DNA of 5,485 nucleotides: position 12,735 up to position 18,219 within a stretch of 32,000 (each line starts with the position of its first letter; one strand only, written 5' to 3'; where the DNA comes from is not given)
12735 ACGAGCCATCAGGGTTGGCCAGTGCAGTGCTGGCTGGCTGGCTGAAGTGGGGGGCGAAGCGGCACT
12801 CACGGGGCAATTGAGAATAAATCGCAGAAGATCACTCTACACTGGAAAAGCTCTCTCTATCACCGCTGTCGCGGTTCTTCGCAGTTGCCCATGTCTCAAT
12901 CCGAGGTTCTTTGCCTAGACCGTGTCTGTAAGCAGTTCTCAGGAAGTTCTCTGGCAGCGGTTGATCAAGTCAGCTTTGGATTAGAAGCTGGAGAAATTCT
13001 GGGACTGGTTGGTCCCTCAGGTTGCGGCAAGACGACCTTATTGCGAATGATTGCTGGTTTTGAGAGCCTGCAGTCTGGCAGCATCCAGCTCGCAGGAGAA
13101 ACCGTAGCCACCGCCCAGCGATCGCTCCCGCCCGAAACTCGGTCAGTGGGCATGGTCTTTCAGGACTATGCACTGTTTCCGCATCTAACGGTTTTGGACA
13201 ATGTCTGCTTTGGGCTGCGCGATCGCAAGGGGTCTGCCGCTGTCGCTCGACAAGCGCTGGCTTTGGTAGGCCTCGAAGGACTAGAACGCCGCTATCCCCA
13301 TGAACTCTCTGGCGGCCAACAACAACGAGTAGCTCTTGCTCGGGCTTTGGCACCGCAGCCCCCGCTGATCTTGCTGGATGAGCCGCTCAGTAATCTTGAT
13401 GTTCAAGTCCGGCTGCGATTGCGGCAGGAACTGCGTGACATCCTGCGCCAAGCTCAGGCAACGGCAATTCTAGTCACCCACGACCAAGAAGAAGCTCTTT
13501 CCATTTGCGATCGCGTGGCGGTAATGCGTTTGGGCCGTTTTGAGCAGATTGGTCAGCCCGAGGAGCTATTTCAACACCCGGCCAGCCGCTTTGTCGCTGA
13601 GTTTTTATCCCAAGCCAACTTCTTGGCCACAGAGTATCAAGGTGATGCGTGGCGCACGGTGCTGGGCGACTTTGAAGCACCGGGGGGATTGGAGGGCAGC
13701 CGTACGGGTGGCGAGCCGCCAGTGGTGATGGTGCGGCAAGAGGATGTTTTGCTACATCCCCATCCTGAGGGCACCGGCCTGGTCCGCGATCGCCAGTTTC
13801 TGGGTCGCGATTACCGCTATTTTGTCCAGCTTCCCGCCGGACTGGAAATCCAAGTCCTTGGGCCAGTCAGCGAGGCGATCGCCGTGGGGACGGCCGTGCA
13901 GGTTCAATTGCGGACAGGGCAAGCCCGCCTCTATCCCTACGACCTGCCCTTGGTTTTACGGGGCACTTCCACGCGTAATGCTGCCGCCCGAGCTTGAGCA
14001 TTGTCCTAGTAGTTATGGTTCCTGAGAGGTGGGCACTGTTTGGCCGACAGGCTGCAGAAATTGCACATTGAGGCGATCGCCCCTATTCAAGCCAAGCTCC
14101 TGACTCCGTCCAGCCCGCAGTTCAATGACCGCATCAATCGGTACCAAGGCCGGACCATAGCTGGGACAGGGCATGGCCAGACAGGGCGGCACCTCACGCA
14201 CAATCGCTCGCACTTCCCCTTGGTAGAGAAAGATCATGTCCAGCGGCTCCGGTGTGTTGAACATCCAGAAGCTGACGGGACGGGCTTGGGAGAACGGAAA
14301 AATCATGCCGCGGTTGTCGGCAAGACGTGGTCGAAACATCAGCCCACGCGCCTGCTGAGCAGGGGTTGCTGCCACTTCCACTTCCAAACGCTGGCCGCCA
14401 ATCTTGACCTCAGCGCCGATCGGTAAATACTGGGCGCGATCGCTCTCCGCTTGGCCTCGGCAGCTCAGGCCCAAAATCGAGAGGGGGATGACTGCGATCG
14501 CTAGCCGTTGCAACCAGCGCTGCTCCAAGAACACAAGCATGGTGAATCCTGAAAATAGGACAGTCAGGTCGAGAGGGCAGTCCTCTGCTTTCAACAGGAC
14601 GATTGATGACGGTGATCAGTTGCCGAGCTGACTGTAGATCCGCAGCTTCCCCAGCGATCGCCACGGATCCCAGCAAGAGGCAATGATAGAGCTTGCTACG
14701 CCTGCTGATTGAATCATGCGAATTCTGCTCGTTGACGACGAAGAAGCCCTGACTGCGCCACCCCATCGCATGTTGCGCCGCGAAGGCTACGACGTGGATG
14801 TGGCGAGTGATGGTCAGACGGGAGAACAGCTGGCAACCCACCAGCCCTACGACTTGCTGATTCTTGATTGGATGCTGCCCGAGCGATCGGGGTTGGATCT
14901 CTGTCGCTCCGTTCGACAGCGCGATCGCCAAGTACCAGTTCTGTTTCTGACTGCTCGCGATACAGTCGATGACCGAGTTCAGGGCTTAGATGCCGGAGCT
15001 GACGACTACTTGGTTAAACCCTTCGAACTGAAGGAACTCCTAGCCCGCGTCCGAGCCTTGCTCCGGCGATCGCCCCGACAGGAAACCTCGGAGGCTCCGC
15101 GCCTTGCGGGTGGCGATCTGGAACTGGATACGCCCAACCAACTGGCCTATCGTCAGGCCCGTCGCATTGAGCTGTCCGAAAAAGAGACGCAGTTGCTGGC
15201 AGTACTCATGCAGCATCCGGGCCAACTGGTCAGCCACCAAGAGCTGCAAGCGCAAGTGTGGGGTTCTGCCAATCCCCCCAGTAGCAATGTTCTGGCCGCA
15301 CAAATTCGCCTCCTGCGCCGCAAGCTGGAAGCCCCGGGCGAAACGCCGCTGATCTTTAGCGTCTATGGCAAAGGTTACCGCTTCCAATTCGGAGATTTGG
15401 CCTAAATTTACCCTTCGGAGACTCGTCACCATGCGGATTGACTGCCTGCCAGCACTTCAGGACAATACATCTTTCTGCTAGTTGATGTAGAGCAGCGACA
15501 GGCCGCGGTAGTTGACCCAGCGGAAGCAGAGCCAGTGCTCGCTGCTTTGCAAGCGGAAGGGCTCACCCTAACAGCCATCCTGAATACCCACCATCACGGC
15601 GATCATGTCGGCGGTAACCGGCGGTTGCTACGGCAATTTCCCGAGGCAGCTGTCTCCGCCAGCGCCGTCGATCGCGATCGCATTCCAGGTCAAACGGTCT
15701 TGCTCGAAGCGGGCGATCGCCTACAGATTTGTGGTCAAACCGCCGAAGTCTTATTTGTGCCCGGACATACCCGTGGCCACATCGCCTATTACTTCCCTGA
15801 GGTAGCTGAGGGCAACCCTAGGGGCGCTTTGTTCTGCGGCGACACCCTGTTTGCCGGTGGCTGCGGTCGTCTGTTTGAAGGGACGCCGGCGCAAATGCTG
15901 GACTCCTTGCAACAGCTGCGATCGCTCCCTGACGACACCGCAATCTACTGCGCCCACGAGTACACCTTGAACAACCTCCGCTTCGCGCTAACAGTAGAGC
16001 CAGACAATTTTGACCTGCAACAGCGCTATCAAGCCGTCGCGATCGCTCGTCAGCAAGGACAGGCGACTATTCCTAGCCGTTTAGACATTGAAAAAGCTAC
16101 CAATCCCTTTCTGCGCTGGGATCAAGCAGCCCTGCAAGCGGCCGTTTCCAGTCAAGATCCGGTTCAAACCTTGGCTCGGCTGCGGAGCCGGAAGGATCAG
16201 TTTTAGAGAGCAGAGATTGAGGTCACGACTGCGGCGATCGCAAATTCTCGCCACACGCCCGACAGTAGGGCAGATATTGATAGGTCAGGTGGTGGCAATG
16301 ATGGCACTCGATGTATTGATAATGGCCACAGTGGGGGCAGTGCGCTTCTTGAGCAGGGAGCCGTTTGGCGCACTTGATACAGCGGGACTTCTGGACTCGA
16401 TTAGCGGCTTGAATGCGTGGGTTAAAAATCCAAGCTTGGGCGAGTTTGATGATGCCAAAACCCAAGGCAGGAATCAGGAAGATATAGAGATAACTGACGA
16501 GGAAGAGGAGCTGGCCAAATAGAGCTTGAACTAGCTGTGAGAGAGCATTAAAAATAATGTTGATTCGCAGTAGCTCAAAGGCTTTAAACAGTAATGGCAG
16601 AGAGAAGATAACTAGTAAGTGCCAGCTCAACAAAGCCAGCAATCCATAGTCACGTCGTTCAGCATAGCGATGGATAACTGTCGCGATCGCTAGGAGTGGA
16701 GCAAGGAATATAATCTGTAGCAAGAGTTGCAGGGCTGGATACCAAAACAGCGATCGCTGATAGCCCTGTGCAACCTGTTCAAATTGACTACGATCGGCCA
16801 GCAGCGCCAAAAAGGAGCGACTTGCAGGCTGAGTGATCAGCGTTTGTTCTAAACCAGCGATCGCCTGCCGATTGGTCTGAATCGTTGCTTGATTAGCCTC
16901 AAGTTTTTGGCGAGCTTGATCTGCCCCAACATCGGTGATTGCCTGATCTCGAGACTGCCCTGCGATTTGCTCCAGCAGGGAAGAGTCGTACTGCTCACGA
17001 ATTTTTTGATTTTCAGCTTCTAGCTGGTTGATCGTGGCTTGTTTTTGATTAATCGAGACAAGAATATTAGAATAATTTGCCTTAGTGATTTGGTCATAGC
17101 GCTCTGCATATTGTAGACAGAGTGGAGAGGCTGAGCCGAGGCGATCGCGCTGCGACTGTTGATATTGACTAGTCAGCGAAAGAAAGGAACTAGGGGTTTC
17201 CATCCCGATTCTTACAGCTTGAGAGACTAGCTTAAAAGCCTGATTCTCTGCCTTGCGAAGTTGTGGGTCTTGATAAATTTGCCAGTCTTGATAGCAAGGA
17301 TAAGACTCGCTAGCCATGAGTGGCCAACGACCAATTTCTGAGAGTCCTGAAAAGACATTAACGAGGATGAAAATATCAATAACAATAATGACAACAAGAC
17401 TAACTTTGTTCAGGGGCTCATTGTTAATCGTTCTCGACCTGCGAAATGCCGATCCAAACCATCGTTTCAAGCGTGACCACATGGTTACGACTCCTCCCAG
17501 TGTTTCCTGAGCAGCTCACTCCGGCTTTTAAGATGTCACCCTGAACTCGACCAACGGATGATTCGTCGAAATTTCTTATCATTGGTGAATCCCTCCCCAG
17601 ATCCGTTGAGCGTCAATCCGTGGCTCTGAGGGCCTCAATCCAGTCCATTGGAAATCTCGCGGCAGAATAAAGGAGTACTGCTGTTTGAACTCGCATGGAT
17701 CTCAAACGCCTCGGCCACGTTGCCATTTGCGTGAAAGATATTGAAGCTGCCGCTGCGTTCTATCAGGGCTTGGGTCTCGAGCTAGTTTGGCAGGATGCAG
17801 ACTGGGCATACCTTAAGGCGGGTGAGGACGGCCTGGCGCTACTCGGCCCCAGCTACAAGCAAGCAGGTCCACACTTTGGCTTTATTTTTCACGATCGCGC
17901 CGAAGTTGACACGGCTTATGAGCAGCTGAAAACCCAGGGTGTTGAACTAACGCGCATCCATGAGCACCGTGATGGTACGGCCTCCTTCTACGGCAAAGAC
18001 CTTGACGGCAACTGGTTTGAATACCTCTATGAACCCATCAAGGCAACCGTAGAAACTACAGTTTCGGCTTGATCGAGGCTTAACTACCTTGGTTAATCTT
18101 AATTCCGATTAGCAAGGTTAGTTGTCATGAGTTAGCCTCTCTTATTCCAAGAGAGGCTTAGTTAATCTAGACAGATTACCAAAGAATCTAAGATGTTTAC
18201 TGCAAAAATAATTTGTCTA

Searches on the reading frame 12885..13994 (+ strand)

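Call 51: search_protein_families(library=pfam, proteins=[window:12885-13994:+], max_evalue=0.001)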
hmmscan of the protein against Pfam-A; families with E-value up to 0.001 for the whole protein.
window:12885-13994:+ (370 aa): 5 families
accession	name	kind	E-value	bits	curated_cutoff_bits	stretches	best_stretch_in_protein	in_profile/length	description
PF00005.33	ABC_tran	-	3e-38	131.9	25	1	27-168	2-136/137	ABC transporter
PF13304.12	AAA_21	-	4.6e-09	37.2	27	1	132-202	229-301/304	AAA domain, putative AbiEii toxin, Type IV TA system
PF08402.16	TOBE_2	-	6.9e-07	29.7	21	1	281-347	1-73/76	TOBE domain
PF02463.25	SMC_N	-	4.2e-05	23.5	40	0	139-203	135-201/220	RecF/RecN/SMC N terminal domain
PF13401.12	AAA_22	-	0.00018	22.2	27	1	38-197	7-121/130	AAA domain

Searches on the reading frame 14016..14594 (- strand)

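Call 51: search_protein_families(library=pfam, proteins=[window:14016-14594:-], max_evalue=0.001)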
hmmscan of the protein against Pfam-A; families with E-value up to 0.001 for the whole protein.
window:14016-14594:- (193 aa): 1 family
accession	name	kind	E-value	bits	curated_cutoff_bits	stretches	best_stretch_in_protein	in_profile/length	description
PF02643.20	DUF192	-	1.9e-30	105.3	27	1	71-176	2-95/96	Uncharacterized ACR, COG1430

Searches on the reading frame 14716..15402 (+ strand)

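Call 51: search_protein_families(library=pfam, proteins=[window:14716-15402:+], max_evalue=0.001)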
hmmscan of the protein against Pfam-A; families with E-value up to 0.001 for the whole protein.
window:14716-15402:+ (229 aa): 2 families
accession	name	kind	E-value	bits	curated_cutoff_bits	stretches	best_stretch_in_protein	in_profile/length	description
PF00072.30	Response_reg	-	1.4e-30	106.1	30.2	1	3-113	1-111/111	Response regulator receiver domain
PF00486.34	Trans_reg_C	-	6.9e-21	74.5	26.2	1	149-223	2-77/77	Transcriptional regulatory protein, C terminal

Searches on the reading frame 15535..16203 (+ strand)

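Call 51: search_protein_families(library=pfam, proteins=[window:15535-16203:+], max_evalue=0.001)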
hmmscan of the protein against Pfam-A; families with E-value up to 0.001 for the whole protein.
window:15535-16203:+ (223 aa): 2 families
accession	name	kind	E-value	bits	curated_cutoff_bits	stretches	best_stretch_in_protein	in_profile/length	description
PF16123.11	HAGH_C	-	2.5e-29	101.9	25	1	142-223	1-83/83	Hydroxyacylglutathione hydrolase C-terminus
PF00753.33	Lactamase_B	-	5.9e-16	59.4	22.7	1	3-141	35-196/196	Metallo-beta-lactamase superfamily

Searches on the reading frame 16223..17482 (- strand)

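Call 3: search_protein_families(library=pfam, proteins=[window:16223-17482:-], max_evalue=0.01)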
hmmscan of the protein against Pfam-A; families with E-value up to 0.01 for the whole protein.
window:16223-17482:- (419 aa): 3 families
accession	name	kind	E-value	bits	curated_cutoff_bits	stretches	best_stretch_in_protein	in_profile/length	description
PF12773.13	DZR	-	0.00017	22.1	27.3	1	368-411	1-45/45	Double zinc ribbon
PF17032.10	Zn_ribbon_15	-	0.00033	21.8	28.9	0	363-386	50-73/73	zinc-ribbon family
PF22216.1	Sas-6_C_CC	-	0.0036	17.9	27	0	143-164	32-53/57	Spindle assembly abnormal protein 6 homolog, C-terminal coiled coil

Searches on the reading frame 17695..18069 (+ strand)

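Call 3: search_protein_families(library=pfam, proteins=[window:17695-18069:+], max_evalue=0.01)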
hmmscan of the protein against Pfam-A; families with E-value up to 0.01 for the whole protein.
window:17695-18069:+ (125 aa): 3 families
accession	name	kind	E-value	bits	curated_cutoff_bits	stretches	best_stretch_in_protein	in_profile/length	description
PF00903.31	Glyoxalase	-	3e-18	66.8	20.6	1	5-110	1-121/121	Glyoxalase/Bleomycin resistance protein/Dioxygenase superfamily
PF22677.2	Ble-like_N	-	5.8e-06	26.4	24.5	1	6-34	2-32/41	Bleomycin resistance protein-like N-terminal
PF13669.12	Glyoxalase_4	-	0.00014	22.6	27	1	8-36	2-37/109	Glyoxalase/Bleomycin resistance protein/Dioxygenase superfamily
